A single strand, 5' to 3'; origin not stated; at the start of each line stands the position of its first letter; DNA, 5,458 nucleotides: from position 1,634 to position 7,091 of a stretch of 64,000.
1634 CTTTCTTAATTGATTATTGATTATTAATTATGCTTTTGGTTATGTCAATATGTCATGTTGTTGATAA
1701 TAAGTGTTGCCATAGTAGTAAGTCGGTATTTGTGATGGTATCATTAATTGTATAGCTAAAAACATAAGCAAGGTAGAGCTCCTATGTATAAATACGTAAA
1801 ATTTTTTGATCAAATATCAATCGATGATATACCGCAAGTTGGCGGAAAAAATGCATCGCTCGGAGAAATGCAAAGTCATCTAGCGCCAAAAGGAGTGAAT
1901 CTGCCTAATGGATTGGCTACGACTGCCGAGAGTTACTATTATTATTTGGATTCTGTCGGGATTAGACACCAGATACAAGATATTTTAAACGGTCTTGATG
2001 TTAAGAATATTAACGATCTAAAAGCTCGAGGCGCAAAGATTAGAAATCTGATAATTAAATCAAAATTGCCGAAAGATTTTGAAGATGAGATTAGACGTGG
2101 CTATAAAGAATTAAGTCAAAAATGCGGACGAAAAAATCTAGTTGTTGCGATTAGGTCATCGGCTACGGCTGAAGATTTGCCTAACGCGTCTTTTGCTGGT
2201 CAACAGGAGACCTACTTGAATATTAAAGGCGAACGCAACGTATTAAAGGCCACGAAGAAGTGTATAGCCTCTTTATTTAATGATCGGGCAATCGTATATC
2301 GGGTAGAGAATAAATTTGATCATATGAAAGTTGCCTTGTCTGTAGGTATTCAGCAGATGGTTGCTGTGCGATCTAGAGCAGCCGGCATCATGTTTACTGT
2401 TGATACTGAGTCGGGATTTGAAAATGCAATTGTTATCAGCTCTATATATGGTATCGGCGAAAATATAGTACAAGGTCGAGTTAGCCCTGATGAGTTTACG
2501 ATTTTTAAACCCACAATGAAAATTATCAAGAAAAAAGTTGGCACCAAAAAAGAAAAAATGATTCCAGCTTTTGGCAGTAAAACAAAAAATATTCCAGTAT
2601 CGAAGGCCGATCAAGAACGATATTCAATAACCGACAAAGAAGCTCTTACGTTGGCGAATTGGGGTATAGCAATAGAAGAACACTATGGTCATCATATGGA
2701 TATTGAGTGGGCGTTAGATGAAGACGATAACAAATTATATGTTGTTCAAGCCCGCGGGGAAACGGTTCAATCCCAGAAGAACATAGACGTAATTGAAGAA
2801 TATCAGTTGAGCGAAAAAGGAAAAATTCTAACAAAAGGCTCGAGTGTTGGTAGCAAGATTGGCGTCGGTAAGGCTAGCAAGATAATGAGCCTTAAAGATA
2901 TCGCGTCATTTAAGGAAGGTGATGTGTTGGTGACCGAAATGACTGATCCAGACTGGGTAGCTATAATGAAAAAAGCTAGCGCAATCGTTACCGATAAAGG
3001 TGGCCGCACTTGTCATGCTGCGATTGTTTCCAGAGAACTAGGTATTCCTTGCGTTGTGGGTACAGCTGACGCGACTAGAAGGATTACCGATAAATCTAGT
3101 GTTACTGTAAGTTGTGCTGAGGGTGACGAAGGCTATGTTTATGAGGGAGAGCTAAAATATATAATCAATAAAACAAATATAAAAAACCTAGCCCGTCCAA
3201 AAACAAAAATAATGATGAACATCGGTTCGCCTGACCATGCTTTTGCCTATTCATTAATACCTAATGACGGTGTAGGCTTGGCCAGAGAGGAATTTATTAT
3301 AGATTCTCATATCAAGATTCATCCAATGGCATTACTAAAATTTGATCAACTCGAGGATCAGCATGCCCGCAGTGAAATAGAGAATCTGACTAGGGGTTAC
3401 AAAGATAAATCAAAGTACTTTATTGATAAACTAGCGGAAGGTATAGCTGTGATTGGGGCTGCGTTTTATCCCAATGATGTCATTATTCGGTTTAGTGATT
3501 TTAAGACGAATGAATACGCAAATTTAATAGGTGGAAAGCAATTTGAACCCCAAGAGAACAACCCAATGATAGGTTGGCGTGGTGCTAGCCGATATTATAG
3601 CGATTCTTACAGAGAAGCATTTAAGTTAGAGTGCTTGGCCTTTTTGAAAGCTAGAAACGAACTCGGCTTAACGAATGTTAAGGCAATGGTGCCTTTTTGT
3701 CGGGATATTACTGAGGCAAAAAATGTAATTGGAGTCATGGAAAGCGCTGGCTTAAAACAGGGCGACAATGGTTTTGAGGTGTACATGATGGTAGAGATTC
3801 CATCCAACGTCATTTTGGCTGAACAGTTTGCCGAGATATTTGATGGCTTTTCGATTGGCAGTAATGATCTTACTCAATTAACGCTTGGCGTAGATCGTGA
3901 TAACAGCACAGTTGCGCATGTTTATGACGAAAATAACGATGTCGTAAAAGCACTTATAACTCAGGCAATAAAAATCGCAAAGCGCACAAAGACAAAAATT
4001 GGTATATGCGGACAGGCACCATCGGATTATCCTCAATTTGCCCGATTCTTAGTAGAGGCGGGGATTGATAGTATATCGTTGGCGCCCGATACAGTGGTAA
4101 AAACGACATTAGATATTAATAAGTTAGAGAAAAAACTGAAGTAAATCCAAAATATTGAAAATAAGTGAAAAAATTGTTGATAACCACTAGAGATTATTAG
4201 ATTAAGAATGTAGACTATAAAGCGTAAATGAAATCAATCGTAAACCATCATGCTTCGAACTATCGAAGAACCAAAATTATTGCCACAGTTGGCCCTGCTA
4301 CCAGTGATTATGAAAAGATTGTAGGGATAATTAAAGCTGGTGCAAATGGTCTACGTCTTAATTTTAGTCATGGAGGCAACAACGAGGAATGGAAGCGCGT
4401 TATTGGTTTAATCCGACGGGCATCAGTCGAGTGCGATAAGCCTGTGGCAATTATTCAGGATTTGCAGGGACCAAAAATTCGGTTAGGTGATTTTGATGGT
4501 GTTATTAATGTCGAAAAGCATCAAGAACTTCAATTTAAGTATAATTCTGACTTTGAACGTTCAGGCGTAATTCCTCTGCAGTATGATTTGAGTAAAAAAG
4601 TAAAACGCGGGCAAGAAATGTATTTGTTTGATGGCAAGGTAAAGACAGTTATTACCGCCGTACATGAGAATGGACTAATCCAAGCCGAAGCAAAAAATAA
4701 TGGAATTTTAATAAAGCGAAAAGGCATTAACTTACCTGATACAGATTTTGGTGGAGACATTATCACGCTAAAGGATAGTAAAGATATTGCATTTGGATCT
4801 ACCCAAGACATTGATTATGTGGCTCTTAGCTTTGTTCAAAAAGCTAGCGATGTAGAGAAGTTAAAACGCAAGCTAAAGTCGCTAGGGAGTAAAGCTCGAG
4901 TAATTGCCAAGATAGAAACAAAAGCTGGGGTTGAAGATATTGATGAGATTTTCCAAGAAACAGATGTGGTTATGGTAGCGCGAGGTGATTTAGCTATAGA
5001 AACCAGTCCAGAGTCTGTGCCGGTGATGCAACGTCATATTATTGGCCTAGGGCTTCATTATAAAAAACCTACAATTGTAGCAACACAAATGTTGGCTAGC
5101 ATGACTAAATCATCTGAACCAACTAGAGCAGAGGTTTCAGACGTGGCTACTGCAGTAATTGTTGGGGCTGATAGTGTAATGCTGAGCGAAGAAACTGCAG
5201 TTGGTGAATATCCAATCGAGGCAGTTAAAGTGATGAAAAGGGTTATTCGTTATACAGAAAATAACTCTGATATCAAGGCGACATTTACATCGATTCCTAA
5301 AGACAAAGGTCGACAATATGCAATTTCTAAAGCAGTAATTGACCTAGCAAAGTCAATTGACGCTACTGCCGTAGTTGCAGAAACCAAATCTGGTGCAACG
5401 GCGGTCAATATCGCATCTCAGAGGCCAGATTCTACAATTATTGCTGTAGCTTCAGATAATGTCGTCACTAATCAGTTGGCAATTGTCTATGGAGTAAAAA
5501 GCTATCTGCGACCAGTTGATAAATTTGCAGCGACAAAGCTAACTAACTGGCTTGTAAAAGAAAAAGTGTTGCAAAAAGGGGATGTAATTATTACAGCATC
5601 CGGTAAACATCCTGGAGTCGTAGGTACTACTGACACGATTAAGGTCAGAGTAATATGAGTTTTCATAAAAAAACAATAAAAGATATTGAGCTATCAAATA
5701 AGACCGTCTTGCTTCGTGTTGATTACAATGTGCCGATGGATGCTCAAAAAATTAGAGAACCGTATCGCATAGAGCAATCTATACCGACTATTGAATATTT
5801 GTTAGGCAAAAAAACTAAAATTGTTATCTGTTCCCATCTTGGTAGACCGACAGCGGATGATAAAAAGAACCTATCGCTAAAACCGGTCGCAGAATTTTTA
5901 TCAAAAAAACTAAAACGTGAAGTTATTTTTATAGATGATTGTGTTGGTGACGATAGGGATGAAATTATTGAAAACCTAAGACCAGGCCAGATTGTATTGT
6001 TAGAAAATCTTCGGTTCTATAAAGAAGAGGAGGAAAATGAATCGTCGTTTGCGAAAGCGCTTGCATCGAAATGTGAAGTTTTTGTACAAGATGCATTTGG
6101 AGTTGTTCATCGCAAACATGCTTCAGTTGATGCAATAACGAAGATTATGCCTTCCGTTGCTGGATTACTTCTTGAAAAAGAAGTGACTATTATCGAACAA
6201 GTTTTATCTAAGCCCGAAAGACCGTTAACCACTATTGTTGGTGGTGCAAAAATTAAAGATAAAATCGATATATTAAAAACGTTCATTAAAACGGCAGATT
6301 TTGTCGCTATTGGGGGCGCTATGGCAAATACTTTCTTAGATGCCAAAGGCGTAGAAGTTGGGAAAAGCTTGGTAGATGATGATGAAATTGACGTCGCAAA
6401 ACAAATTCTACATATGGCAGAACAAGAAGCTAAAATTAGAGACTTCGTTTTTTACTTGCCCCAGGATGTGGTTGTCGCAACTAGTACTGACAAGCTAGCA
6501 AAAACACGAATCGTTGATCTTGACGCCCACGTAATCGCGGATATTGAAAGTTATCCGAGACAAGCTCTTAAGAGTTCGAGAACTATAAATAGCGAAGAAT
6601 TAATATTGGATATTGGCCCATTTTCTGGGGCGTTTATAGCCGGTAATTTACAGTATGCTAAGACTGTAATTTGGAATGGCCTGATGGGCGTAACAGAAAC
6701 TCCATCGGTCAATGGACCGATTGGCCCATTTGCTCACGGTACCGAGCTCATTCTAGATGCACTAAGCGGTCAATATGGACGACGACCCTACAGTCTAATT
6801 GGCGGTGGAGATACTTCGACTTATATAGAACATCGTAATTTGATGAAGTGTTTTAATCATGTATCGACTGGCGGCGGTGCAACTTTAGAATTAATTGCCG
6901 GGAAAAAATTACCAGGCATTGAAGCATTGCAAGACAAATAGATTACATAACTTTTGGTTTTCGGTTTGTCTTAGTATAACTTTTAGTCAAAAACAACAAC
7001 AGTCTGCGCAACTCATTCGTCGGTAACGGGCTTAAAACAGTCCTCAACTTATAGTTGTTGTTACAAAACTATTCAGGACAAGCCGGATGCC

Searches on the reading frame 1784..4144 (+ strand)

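Call 100: search_protein_families(library=pfam, proteins=[window:1784-4144:+], max_evalue=0.0001)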
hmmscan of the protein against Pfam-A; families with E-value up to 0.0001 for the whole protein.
window:1784-4144:+ (786 aa): 3 families
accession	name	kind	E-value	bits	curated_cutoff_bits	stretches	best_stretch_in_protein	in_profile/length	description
PF01326.24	PPDK_N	-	5.8e-117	391.1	27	1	17-335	2-318/328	Pyruvate phosphate dikinase, AMP/ATP-binding domain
PF02896.24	PEP-utilizers_C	-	3e-62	210.9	22.8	1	472-780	18-290/293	PEP-utilising enzyme, PEP-binding domain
PF00391.29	PEP-utilizers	-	4.4e-28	97.1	23.1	1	376-447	1-72/72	PEP-utilising enzyme, mobile domain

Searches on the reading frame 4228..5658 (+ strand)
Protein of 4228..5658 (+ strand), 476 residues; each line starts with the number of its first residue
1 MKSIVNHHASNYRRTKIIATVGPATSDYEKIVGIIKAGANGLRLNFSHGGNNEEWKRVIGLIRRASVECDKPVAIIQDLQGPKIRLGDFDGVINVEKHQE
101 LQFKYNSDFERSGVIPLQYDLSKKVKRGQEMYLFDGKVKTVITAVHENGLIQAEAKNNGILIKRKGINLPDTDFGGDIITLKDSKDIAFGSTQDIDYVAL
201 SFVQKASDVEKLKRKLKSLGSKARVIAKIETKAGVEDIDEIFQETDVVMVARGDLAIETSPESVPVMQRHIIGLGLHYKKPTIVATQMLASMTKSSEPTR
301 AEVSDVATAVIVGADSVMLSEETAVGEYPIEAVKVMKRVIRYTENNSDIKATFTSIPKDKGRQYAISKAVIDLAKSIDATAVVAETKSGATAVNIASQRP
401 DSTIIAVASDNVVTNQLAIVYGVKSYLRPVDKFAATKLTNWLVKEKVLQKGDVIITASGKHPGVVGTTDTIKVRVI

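Call 100: search_protein_families(library=pfam, proteins=[window:4228-5658:+], max_evalue=0.0001)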
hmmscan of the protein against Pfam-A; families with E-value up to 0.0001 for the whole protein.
window:4228-5658:+ (476 aa): 2 families
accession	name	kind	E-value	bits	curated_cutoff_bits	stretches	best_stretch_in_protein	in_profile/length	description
PF00224.27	PK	-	1.4e-94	317.3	30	1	13-333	2-328/328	Pyruvate kinase, barrel domain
PF02887.21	PK_C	-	4.3e-20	72.4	28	1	365-473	2-113/114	Pyruvate kinase, alpha/beta domain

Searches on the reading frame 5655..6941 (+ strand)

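Call 100: search_protein_families(library=pfam, proteins=[window:5655-6941:+], max_evalue=0.0001)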
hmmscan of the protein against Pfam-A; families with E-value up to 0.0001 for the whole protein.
window:5655-6941:+ (428 aa): 1 family
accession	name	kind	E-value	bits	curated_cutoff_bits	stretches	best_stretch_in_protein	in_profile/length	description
PF00162.24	PGK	-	3.1e-126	421.9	27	1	8-417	1-379/379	Phosphoglycerate kinase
